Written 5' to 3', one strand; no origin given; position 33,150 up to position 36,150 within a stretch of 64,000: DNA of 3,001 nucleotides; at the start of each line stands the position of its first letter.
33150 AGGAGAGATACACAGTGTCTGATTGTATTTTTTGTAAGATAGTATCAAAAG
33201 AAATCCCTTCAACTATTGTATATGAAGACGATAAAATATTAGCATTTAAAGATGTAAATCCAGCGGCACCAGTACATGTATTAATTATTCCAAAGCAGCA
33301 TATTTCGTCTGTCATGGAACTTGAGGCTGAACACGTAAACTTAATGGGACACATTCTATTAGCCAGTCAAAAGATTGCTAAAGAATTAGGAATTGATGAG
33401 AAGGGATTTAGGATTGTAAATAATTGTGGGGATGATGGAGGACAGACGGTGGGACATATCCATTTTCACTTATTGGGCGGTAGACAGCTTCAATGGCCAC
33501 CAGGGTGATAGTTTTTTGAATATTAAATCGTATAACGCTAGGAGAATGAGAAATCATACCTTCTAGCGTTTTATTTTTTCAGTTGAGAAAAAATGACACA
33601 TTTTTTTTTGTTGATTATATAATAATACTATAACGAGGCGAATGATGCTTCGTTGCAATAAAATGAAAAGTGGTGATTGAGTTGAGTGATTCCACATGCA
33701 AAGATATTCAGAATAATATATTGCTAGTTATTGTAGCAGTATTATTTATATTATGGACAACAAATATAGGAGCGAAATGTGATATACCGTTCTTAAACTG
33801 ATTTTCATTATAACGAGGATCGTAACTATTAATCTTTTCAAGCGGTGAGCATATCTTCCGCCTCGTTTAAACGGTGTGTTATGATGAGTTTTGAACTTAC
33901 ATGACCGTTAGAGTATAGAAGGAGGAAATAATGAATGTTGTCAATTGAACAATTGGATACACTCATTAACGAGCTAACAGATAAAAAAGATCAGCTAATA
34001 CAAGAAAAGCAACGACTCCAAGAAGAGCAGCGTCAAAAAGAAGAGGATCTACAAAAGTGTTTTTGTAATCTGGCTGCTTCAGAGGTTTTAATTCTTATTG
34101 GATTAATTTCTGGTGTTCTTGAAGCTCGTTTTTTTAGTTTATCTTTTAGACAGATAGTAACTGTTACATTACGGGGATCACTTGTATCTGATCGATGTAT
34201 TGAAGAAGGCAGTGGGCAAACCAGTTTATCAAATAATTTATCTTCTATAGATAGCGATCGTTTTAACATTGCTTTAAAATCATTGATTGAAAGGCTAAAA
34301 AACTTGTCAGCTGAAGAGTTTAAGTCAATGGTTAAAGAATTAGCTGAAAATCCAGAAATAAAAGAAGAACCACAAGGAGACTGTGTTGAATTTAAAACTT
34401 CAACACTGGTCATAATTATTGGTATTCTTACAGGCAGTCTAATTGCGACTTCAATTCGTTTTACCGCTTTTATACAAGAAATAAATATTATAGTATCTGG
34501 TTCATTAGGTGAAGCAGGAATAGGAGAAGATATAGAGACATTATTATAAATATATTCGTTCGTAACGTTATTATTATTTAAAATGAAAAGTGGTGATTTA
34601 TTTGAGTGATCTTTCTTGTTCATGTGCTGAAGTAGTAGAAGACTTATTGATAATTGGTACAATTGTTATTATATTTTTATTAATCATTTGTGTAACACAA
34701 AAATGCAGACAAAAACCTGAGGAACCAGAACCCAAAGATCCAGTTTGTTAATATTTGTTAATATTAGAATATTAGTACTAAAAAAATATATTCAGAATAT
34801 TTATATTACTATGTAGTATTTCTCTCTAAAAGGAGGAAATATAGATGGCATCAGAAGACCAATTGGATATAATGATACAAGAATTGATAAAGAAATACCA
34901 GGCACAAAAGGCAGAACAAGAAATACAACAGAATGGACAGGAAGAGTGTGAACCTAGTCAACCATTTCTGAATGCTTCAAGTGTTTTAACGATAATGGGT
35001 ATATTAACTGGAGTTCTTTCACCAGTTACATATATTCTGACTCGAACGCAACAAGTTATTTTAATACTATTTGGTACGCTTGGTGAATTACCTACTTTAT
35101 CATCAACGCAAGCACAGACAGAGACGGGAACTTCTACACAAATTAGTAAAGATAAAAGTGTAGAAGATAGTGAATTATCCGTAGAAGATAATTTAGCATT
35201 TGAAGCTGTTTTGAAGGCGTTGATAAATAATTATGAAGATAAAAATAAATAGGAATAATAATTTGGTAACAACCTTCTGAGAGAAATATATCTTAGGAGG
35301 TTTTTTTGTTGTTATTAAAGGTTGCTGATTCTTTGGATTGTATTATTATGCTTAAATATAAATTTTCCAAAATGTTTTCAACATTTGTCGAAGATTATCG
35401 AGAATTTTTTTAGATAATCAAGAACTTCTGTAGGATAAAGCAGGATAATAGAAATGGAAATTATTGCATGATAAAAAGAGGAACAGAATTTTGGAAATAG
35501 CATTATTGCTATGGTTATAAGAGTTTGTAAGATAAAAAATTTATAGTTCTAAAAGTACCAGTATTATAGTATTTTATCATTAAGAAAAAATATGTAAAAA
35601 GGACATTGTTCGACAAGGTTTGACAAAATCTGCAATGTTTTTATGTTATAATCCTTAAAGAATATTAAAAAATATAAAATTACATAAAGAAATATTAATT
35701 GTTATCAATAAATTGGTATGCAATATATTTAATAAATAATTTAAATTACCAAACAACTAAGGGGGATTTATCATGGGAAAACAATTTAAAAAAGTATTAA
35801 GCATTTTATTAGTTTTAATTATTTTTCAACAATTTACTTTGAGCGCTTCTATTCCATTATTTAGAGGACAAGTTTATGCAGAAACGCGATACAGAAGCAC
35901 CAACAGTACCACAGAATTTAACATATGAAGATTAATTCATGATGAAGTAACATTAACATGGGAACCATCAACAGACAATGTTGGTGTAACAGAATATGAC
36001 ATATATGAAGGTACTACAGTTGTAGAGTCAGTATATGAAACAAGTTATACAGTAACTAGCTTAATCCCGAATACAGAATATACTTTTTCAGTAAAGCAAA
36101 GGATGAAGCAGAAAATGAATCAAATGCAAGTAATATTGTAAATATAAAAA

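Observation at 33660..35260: Duplicated two-gene cassette of unknown family: small Cys-containing membrane peptide plus coiled-coil/hydrophobic-repeat protein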

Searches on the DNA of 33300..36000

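Call 6: search_rna_families(source=window, start=33300, end=36000, threshold=evalue, max_evalue=5)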
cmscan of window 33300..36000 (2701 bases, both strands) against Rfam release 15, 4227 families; matches with E-value up to 5: 2.
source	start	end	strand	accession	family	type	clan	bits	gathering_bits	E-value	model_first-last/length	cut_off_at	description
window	35922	35960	-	RF00732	mir-305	Gene; miRNA;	-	22.9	66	0.07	1-73/73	no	mir-305 microRNA precursor family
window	35243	35339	+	RF01455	DPB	Cis-reg;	-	22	40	2.5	1-86/86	no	Stem loopII regulatory element in POLB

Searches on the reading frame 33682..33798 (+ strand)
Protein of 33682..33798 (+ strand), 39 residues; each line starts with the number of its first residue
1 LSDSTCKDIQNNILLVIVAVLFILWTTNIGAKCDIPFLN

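Call 3: search_protein_families(library=pfam, proteins=[window:33682-33798:+], max_evalue=1)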
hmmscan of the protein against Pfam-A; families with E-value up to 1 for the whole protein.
window:33682-33798:+ (39 aa): 1 family
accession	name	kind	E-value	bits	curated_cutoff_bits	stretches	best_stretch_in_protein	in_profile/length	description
PF15681.10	LAX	-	0.14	11.4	27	1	13-38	20-44/350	Lymphocyte activation family X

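Call 4: search_protein_families(library=ncbifam, proteins=[window:33682-33798:+], max_evalue=1)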
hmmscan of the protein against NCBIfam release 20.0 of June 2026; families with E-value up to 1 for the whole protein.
window:33682-33798:+ (39 aa): 0 families

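Call 71: search_protein_families(library=padloc, proteins=[window:33682-33798:+], max_evalue=0.1)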
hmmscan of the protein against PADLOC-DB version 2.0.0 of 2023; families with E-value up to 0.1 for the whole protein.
window:33682-33798:+ (39 aa): 0 families

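Call 72: search_protein_families(library=phrogs, proteins=[window:33682-33798:+], max_evalue=0.1)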
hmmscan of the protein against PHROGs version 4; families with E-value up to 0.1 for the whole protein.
window:33682-33798:+ (39 aa): 0 families
